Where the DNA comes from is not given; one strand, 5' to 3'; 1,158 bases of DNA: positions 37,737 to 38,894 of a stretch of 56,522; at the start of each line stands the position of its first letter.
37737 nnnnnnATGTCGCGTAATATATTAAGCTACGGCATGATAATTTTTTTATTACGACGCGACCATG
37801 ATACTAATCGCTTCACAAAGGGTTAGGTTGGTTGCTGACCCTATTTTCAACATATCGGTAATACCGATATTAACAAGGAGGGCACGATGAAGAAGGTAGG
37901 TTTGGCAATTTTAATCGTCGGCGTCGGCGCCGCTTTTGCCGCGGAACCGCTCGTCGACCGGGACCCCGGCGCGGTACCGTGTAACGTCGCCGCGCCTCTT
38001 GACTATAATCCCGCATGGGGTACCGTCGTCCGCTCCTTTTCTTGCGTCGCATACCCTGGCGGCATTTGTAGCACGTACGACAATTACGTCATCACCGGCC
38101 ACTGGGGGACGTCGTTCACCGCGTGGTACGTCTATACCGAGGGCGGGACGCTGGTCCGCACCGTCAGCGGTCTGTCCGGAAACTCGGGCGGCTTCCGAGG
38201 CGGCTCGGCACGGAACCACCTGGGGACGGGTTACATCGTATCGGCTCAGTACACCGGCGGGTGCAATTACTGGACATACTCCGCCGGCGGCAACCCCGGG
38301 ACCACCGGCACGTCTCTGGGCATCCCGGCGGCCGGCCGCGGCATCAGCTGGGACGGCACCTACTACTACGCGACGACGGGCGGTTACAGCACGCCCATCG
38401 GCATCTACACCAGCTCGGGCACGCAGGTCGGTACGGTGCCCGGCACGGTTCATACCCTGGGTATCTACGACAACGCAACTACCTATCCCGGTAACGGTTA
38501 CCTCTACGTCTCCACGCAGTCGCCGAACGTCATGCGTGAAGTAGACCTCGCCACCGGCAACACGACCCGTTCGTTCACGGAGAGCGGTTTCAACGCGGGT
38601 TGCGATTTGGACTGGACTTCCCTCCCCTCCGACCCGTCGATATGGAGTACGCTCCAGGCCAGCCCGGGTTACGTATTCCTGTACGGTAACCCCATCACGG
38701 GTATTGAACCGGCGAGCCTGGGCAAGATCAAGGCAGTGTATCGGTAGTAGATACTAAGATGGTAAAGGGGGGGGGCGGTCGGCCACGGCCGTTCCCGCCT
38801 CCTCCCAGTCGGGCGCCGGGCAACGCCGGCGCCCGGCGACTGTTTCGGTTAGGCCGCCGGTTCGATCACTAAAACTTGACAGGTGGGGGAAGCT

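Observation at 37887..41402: Triplicated family of secreted Gly/Thr/Tyr-rich proteins of unknown function, with rnpB nested between copies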

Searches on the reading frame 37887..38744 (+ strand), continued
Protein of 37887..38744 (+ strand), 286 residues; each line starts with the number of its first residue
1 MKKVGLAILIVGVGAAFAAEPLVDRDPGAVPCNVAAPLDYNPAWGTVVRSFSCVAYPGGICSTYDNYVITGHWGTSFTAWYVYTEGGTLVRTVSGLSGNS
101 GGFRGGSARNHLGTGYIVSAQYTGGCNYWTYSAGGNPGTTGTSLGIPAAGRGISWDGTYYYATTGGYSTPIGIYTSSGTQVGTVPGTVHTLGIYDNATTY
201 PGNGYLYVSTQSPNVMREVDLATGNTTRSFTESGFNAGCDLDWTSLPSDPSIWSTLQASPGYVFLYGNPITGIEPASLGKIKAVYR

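Call 81: search_protein_families(library=pfam, max_evalue=1, proteins=[P0041, P0046, P0066, P0038, P0044])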
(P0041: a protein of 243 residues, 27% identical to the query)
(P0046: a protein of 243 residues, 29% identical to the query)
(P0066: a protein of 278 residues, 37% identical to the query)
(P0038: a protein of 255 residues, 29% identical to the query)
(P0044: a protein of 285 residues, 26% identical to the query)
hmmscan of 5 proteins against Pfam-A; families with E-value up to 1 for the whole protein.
P0041 (243 aa): 4 families
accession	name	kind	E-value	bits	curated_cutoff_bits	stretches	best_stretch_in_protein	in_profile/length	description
PF24684.1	Vgb_lyase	-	5.3e-07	29.2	50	1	87-215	69-200/290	Virginiamycin B lyase family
PF21959.2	DUF6923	-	0.016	15.5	27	1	121-224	97-202/234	Repeat of unknown function (DUF6923)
PF06510.16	DUF1102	-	0.062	13.9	22.2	1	26-79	29-82/141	Protein of unknown function (DUF1102)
PF17164.10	DUF5122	-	0.15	12.7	27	1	122-148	10-36/36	Domain of unknown function (DUF5122) beta-propeller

P0046 (243 aa): 1 family
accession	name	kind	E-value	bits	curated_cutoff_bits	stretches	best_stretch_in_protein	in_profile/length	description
PF21959.2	DUF6923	-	0.013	15.7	27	1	37-99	136-200/234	Repeat of unknown function (DUF6923)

P0066 (278 aa): 5 families
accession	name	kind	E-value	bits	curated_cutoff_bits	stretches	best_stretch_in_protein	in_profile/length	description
PF21959.2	DUF6923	-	0.0059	16.8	27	1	161-210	125-175/234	Repeat of unknown function (DUF6923)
PF13360.13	PQQ_2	-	0.018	15.1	27.6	1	144-213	9-77/233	Outer membrane protein assembly factor BamB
PF03478.24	Beta-prop_KIB1-4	-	0.094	12.7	27.4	1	142-226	104-163/242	KIB1-4 beta-propeller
PF13570.13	Beta-prop_ACSF4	-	0.17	11.7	133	1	161-245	57-138/329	Beta-alanine-activating enzyme, beta-propeller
PF20055.5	DUF6454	-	0.73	9.2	22.3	0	100-146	68-114/292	Family of unknown function (DUF6454)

P0038 (255 aa): 1 family
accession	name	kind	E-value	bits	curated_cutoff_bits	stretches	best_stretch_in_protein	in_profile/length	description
PF13449.12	Phytase-like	-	0.15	12.4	27.6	0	93-125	78-108/284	Esterase-like activity of phytase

P0044 (285 aa): 0 families
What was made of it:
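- On NHL / YVTN / other named propeller repeats: Superfamily members give only sub-threshold generic propeller hits, for example Vgb_lyase at 29 bits against a cut-off of 50 (call 81).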

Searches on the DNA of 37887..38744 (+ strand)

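Call 24: search_rna_families(sources=[L001, L002], threshold=gathering)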
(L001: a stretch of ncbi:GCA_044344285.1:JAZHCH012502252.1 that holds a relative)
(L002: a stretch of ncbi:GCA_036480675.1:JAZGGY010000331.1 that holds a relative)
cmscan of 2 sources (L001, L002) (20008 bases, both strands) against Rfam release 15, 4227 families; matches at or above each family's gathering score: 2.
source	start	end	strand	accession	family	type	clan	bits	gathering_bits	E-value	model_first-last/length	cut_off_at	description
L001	634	1027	+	RF00010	RNaseP_bact_a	Gene; ribozyme;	CL00002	262.4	100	6.2e-85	1-367/367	no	Bacterial RNase P class A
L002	634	1027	+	RF00010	RNaseP_bact_a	Gene; ribozyme;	CL00002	262.4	100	6.2e-85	1-367/367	no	Bacterial RNase P class A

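Call 70: search_rna_families(sources=[L097, L098, L101, L007, L099], threshold=gathering)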
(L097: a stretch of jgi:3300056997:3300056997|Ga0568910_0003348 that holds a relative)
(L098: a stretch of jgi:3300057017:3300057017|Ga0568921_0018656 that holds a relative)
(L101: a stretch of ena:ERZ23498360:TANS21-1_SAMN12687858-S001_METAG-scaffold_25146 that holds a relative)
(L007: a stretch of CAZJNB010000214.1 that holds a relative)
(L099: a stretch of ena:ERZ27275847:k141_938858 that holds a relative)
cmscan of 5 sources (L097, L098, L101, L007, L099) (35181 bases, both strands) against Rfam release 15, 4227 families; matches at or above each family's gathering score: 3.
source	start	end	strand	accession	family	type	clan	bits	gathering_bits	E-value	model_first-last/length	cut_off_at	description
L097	5478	5872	+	RF00010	RNaseP_bact_a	Gene; ribozyme;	CL00002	267.6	100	1.8e-86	1-367/367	no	Bacterial RNase P class A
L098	13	407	+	RF00010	RNaseP_bact_a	Gene; ribozyme;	CL00002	267.6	100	1.8e-86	1-367/367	no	Bacterial RNase P class A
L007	3151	3543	-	RF00010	RNaseP_bact_a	Gene; ribozyme;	CL00002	247.5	100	1.2e-79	1-367/367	no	Bacterial RNase P class A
